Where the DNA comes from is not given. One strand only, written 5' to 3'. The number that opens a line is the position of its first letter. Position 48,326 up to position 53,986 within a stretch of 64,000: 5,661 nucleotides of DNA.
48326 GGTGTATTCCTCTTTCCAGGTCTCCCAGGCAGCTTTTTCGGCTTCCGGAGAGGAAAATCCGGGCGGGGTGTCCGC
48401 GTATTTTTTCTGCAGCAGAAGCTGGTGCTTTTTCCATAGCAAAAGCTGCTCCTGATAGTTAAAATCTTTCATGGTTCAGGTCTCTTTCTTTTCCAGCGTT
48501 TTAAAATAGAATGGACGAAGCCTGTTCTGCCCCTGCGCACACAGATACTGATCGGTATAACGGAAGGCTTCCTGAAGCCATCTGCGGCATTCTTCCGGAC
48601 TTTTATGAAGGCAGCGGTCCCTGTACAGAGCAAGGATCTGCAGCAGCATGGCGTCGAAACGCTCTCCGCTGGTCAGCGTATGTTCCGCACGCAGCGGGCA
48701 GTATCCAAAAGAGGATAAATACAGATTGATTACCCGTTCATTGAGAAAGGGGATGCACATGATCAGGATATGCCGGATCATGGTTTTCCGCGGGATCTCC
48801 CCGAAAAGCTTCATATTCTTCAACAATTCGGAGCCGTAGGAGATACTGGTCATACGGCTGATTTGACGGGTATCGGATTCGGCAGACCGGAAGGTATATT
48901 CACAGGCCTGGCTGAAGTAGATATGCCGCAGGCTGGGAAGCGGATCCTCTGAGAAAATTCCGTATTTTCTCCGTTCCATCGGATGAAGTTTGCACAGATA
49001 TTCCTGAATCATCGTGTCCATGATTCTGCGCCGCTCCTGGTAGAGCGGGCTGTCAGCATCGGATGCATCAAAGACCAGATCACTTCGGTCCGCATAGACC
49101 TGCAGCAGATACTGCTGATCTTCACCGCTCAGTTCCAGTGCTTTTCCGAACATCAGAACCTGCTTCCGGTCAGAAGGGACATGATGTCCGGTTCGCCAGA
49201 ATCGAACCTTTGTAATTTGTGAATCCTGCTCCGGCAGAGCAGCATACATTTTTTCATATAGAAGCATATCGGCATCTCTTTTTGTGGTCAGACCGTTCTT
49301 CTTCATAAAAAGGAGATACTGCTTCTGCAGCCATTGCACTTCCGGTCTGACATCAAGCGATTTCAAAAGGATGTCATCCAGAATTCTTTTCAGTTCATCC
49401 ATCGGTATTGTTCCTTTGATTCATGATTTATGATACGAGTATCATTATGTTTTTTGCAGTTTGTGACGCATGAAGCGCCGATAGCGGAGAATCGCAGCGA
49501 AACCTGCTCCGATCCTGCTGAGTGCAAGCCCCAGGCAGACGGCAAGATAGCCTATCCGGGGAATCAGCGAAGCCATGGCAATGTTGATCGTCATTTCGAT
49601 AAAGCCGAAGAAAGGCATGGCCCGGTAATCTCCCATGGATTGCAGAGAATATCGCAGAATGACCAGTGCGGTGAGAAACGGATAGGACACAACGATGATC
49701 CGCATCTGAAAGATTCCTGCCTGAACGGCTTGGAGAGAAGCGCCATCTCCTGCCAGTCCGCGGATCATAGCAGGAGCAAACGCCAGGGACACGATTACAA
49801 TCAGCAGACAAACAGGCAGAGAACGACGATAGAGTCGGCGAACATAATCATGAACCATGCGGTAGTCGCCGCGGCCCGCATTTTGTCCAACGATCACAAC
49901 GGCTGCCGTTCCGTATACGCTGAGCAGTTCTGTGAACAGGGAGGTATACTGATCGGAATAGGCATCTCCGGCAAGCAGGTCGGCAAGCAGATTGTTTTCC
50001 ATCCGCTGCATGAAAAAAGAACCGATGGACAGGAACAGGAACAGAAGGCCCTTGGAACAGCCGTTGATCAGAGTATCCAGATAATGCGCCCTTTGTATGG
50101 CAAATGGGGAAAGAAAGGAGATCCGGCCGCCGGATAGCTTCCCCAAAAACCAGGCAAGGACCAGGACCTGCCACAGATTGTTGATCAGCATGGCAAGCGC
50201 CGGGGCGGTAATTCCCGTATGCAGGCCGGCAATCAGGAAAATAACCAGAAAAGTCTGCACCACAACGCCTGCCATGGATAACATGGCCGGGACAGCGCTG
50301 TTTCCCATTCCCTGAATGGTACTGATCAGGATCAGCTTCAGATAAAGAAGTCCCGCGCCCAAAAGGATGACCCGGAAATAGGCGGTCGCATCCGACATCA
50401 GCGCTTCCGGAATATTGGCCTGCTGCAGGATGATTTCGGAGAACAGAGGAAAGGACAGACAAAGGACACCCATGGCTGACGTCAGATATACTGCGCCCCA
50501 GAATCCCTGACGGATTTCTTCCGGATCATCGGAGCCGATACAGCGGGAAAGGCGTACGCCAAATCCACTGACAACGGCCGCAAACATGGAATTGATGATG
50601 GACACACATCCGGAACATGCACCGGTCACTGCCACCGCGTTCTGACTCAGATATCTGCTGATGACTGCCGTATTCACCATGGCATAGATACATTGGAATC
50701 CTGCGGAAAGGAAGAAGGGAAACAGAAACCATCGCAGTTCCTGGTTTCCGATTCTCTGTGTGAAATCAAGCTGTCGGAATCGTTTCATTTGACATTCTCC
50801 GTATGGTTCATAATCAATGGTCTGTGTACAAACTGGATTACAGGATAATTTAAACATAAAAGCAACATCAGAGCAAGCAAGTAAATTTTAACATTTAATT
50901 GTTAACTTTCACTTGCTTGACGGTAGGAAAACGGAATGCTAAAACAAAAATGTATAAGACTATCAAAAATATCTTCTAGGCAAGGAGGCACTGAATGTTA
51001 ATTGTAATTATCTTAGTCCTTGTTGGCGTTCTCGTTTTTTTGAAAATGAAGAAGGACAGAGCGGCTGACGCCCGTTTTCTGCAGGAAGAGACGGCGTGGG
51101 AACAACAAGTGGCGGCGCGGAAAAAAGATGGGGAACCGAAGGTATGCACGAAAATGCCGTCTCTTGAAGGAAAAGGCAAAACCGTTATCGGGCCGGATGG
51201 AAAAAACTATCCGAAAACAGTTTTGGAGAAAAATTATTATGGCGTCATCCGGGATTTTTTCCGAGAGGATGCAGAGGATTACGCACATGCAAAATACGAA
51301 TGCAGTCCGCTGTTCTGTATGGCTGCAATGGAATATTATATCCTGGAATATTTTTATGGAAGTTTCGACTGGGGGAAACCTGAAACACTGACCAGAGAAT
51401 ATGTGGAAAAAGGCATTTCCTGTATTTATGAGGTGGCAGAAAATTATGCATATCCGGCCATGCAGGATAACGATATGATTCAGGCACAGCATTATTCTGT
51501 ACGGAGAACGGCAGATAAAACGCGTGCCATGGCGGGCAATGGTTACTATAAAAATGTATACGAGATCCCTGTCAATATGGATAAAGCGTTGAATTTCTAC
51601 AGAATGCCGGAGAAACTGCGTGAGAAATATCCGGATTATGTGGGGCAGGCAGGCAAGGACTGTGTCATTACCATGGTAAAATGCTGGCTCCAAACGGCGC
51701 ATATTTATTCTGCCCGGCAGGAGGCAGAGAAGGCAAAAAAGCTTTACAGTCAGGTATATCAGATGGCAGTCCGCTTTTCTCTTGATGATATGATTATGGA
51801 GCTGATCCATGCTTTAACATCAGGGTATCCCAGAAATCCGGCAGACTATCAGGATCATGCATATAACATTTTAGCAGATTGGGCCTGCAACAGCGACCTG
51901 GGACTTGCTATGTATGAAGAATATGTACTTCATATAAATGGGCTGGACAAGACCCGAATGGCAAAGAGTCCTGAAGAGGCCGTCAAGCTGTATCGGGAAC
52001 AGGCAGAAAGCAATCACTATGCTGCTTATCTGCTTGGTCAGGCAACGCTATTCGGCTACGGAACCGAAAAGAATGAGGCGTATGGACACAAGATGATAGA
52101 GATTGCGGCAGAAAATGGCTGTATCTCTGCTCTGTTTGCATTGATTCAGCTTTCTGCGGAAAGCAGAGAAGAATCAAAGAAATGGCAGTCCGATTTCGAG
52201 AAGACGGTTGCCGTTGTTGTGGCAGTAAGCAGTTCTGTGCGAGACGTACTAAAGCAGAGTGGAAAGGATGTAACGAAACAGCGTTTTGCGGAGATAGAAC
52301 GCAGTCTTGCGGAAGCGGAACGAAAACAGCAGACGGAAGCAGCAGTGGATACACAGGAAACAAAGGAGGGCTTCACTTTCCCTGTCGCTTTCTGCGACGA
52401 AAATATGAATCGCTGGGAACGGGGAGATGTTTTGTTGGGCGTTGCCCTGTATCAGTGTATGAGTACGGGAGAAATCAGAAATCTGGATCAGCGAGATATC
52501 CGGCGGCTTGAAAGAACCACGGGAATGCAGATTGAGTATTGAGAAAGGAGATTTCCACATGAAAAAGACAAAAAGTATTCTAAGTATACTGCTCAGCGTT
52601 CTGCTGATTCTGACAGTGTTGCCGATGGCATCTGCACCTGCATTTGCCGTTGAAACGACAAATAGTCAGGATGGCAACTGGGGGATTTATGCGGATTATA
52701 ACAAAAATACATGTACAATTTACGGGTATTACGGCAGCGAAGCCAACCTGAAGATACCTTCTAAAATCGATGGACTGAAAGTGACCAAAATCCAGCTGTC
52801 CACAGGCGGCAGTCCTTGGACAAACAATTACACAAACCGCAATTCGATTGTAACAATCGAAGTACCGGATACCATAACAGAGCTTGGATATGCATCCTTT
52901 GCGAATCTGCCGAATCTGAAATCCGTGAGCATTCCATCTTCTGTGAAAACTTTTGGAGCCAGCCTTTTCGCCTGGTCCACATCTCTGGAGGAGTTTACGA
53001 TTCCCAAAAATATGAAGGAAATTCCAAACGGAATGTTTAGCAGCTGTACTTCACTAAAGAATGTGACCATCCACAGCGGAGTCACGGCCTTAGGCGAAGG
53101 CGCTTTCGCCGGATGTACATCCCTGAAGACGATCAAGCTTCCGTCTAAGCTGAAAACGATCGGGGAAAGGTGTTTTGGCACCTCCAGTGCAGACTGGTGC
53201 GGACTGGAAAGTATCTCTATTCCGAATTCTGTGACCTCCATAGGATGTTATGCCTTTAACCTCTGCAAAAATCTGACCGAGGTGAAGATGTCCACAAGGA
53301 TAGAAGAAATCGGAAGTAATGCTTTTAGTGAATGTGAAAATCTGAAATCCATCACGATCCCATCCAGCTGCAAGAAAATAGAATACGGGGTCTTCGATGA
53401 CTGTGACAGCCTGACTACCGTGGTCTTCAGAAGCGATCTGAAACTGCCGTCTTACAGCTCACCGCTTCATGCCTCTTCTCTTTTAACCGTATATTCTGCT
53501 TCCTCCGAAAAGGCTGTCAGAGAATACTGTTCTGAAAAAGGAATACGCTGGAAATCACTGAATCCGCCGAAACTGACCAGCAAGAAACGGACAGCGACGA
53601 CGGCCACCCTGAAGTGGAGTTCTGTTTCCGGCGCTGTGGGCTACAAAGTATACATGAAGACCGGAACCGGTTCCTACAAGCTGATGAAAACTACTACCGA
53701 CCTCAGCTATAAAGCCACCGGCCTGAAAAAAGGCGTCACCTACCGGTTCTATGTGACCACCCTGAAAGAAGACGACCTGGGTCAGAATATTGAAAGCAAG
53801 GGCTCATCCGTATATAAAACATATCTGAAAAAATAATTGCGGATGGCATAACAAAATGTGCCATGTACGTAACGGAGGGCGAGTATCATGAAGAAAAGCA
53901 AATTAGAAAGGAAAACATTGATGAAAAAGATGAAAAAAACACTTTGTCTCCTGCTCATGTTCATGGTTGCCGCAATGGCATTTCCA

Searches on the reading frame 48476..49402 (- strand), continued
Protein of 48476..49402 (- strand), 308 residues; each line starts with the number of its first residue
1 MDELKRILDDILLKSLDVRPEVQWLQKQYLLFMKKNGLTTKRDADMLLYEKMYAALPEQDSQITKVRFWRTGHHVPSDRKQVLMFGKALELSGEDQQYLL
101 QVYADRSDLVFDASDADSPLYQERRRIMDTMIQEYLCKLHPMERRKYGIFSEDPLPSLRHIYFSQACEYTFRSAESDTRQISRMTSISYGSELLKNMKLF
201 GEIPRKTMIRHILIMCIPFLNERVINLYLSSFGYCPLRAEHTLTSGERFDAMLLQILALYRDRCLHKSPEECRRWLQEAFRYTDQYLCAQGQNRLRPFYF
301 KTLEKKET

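Call 57: search_protein_families(library=pfam, proteins=[P0191, P0226, P0196, P0236, P0243, P0247, P0250, P0252, P0255, P0264], max_evalue=0.01)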
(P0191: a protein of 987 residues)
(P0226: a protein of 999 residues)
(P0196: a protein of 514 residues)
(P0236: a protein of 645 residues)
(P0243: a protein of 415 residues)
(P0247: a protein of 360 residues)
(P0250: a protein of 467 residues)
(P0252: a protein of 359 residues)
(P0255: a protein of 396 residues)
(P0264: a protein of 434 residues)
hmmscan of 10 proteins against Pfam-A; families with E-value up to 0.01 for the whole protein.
P0191 (987 aa): 11 families
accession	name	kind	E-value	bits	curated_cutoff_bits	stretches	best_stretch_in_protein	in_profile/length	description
PF13424.12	TPR_12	-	2.5e-13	50.4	30.1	1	761-831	6-76/77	Tetratricopeptide repeat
PF00931.28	NB-ARC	-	1.9e-08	34.3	23.5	1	404-591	5-200/248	NB-ARC domain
PF13374.12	TPR_10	-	9.4e-08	32.3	27.5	0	759-797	3-41/42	Tetratricopeptide repeat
PF13191.12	AAA_16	-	1.3e-06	29.5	32.6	1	397-510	2-142/167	AAA ATPase domain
PF01637.24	ATPase_2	-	1.3e-05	25.6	33.2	1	398-511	2-121/225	ATPase domain predominantly from Archaea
PF07719.23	TPR_2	-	0.00078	19.8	27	0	847-876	3-32/34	Tetratricopeptide repeat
PF00515.34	TPR_1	-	0.0014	18.8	27.8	0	847-878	3-34/34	Tetratricopeptide repeat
PF17874.7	TPR_MalT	-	0.0019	18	45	0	759-879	81-195/336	MalT-like TPR region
PF13401.12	AAA_22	-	0.0022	18.8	27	0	417-513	5-96/130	AAA domain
PF20720.3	nSTAND3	-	0.0031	17.6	27.2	1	415-468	15-69/155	Novel STAND NTPase 3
PF05673.19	DUF815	-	0.0089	15.6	23.8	0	404-455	41-86/249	Protein of unknown function (DUF815)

P0226 (999 aa): 6 families
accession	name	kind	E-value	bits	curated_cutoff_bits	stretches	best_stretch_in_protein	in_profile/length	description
PF13424.12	TPR_12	-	8.8e-13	48.7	30.1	2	726-794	9-77/77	Tetratricopeptide repeat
PF13191.12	AAA_16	-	1.1e-06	29.6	32.6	1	402-510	14-147/167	AAA ATPase domain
PF17874.7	TPR_MalT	-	5.8e-06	26.2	45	1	861-973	81-191/336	MalT-like TPR region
PF05729.18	NACHT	-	5.4e-05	23.5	26.7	1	413-511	1-97/167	NACHT domain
PF13401.12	AAA_22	-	0.00023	21.9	27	0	411-507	4-96/130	AAA domain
PF00931.28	NB-ARC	-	0.0011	18.7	23.5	1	408-528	12-137/248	NB-ARC domain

P0196 (514 aa): 1 family
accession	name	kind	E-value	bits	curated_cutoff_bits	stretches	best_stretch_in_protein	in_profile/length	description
PF00931.28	NB-ARC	-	0.0054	16.5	23.5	1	402-507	3-109/248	NB-ARC domain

P0236 (645 aa): 4 families
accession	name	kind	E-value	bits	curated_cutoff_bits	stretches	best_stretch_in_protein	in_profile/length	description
PF13191.12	AAA_16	-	3.7e-09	37.7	32.6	1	315-426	10-142/167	AAA ATPase domain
PF00931.28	NB-ARC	-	3.2e-05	23.8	23.5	1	317-424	4-108/248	NB-ARC domain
PF13671.12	AAA_33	-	0.00083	20.1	27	1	331-424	1-77/143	AAA domain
PF13401.12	AAA_22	-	0.0013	19.5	27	0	330-426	6-94/130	AAA domain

P0243 (415 aa): 0 families

P0247 (360 aa): 0 families

P0250 (467 aa): 0 families

P0252 (359 aa): 0 families

P0255 (396 aa): 0 families

P0264 (434 aa): 0 families

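Call 63: fold_search(model_id=the predicted structure, library=viral)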
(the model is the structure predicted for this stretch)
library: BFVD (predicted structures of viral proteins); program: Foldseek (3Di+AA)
matches with E <= 10: 139; with E <= 0.001: 0
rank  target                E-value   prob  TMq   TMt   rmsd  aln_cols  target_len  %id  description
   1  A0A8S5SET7            7.0e-01  0.51  0.18  0.34  11.7       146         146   14  Helix-turn-helix domain protein [Caudovirales sp. ctrNG92]
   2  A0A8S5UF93            9.3e-01  0.04  0.11  0.11  23.2       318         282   10  Uncharacterized protein [Myoviridae sp. ctcyQ27]
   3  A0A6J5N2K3            1.3e+00  0.38  0.18  0.34  15.3       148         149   16  HipB Predicted transcriptional regulators [uncultured Caudovirales phage]
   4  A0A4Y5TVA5            1.5e+00  0.03  0.12  0.10  19.7       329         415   16  RNA polymerase sigma factor [Vibrio phage VAP7]
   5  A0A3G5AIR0            1.6e+00  0.06  0.14  0.14  26.8       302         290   11  Syntaxin-2 isoform X3 [Sylvanvirus sp.]
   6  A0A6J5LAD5            1.7e+00  0.89  0.18  0.62   2.8        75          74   21  HTH_XRE domain containing protein [uncultured Caudovirales phage]
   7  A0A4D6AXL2            1.8e+00  0.77  0.16  0.49   3.1        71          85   13  (no name in the UniProt tables at hand)
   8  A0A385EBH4            1.8e+00  0.63  0.17  0.25   8.7        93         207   14  Putative HTH DNA binding protein [Caulobacter phage CcrBL9]
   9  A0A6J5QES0            1.9e+00  0.85  0.19  0.55   3.1        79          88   15  HTH_XRE domain containing protein [uncultured Caudovirales phage]
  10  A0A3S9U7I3            1.9e+00  0.84  0.17  0.41   3.1        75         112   19  (no name in the UniProt tables at hand)
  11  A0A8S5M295            1.9e+00  0.82  0.15  0.58   2.7        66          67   20  Helix-turn-helix domain protein [Siphoviridae sp. cttDR14]
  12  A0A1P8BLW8            1.9e+00  0.28  0.16  0.39  14.3       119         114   14  (no name in the UniProt tables at hand)
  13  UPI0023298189         2.0e+00  0.20  0.17  0.13   9.9       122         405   14  (no name look-up for this kind of identifier)
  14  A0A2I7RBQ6            2.2e+00  0.75  0.17  0.62   3.3        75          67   11  (no name in the UniProt tables at hand)
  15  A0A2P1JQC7            2.2e+00  0.75  0.16  0.46   3.6        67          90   13  (no name in the UniProt tables at hand)
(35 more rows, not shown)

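Call 76: search_dna_similar(query=window:48476-49402:-, collection=plasmids, mode=protein, max_rows=10)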
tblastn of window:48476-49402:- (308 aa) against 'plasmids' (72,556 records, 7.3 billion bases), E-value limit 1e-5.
No match.

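Call 77: search_dna_similar(query=window:48476-49402:-, collection=phages, mode=protein, max_rows=10)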
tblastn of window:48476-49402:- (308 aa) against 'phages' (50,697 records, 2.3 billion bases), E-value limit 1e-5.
No match.

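Call 78: search_protein_families(library=phrogs, proteins=[window:48476-49402:-], max_evalue=0.1)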
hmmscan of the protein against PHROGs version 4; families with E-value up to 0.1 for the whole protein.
window:48476-49402:- (308 aa): 0 families

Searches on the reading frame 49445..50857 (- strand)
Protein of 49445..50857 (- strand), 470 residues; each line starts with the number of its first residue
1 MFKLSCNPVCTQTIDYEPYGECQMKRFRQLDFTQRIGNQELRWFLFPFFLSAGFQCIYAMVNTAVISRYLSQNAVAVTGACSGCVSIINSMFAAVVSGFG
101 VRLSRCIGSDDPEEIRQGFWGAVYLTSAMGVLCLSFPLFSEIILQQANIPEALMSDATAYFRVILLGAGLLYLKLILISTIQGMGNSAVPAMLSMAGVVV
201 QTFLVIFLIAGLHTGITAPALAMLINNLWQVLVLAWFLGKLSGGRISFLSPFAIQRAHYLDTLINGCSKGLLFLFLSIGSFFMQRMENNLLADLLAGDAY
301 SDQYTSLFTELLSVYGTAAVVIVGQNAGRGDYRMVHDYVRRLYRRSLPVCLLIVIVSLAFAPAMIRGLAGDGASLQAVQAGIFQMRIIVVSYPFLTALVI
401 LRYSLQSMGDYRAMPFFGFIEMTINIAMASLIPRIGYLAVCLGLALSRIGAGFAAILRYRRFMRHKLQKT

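Call 3: search_protein_families(library=pfam, proteins=[window:49445-50857:-], max_evalue=1)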
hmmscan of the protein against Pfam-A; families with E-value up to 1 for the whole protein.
window:49445-50857:- (470 aa): 1 family
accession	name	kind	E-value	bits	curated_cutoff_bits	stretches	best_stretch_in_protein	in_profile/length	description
PF01554.23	MatE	-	2.8e-22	79.5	24.9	2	47-204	1-158/161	MatE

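Call 4: search_protein_families(library=padloc, proteins=[window:49445-50857:-], max_evalue=1)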
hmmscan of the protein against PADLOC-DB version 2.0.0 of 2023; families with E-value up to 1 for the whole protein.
window:49445-50857:- (470 aa): 0 families

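Call 5: search_protein_families(library=ncbifam, proteins=[window:49445-50857:-], max_evalue=1)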
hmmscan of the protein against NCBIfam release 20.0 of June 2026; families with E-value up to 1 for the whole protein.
window:49445-50857:- (470 aa): 2 families
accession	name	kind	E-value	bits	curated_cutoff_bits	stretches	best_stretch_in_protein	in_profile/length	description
TIGR00797.1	matE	subfamily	4.3e-24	85.1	147.4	1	47-380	1-334/396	MATE family efflux transporter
NF007690.0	PRK10367.1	equivalog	0.0095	14.9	409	1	44-369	14-341/441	MATE family efflux transporter DinF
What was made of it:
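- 49445..50788 (-): MATE-family transporter and first gene of the operon. The likely start is the ATG at 50788 (GGAGAA 8 nt upstream). The listed ATG at 50857 lies inside the promoter. PF01554 2.8e-22 and TIGR00797 4.3e-24: calls 3, 5.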

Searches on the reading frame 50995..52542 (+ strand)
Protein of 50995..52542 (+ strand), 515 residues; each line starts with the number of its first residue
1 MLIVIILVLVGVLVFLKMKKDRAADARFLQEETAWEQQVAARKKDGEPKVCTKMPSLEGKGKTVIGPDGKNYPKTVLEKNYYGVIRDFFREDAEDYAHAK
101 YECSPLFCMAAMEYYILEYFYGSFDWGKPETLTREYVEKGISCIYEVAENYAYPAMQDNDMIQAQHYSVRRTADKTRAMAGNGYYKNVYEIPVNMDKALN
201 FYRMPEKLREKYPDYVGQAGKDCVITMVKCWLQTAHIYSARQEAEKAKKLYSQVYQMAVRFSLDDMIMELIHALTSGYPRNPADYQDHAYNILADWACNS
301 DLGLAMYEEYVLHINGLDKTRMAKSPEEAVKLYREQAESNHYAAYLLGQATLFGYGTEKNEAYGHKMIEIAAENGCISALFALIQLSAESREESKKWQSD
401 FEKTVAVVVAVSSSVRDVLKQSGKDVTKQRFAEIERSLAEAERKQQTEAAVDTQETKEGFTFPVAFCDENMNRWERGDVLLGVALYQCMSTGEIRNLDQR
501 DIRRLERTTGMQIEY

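Call 3: search_protein_families(library=pfam, proteins=[window:50995-52542:+], max_evalue=1)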
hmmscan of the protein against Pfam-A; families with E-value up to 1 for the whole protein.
window:50995-52542:+ (515 aa): 3 families
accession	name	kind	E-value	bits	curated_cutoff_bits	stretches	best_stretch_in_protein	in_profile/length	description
PF08238.18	Sel1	-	0.0064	17.5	30.7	1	342-375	2-35/36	Sel1 repeat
PF13428.12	TPR_14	-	0.09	14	23.5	0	229-256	2-29/44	Tetratricopeptide repeat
PF25781.1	TPR_TEX10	-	0.23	10.8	27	1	375-421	254-300/370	TEX10-like, TPR repeats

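Call 4: search_protein_families(library=padloc, proteins=[window:50995-52542:+], max_evalue=1)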
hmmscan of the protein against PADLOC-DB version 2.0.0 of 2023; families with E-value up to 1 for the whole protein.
window:50995-52542:+ (515 aa): 0 families

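Call 5: search_protein_families(library=ncbifam, proteins=[window:50995-52542:+], max_evalue=1)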
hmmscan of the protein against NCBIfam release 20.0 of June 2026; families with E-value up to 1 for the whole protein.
window:50995-52542:+ (515 aa): 1 family
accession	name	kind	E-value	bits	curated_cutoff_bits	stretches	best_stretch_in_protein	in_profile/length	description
NF038194.1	AlgK_TPR_lipo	equivalog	0.00057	18.7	700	1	322-444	314-436/448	alginate biosynthesis TPR repeat lipoprotein AlgK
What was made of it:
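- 50995..52542 (+): Divergently transcribed 515-aa protein with an N-terminal TM helix and Sel1/TPR-like repeats. It is a likely second target of the box. Weak Sel1 and AlgK_TPR hits: calls 3, 5.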

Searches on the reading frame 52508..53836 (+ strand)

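Call 79: search_protein_families(library=pfam, proteins=[window:52508-53836:+], max_evalue=0.00001)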
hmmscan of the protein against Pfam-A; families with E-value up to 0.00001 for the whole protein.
window:52508-53836:+ (442 aa): 3 families
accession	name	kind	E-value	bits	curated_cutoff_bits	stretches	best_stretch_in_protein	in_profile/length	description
PF13306.12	LRR_5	-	2.8e-54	182.8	27.7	2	108-226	8-123/127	BspA type Leucine rich repeat region (6 copies)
PF13855.12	LRR_8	-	2.6e-07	30.8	27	0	262-303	10-52/61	Leucine rich repeat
PF00041.27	fn3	-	5.5e-06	26.9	25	0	353-422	3-72/84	Fibronectin type III domain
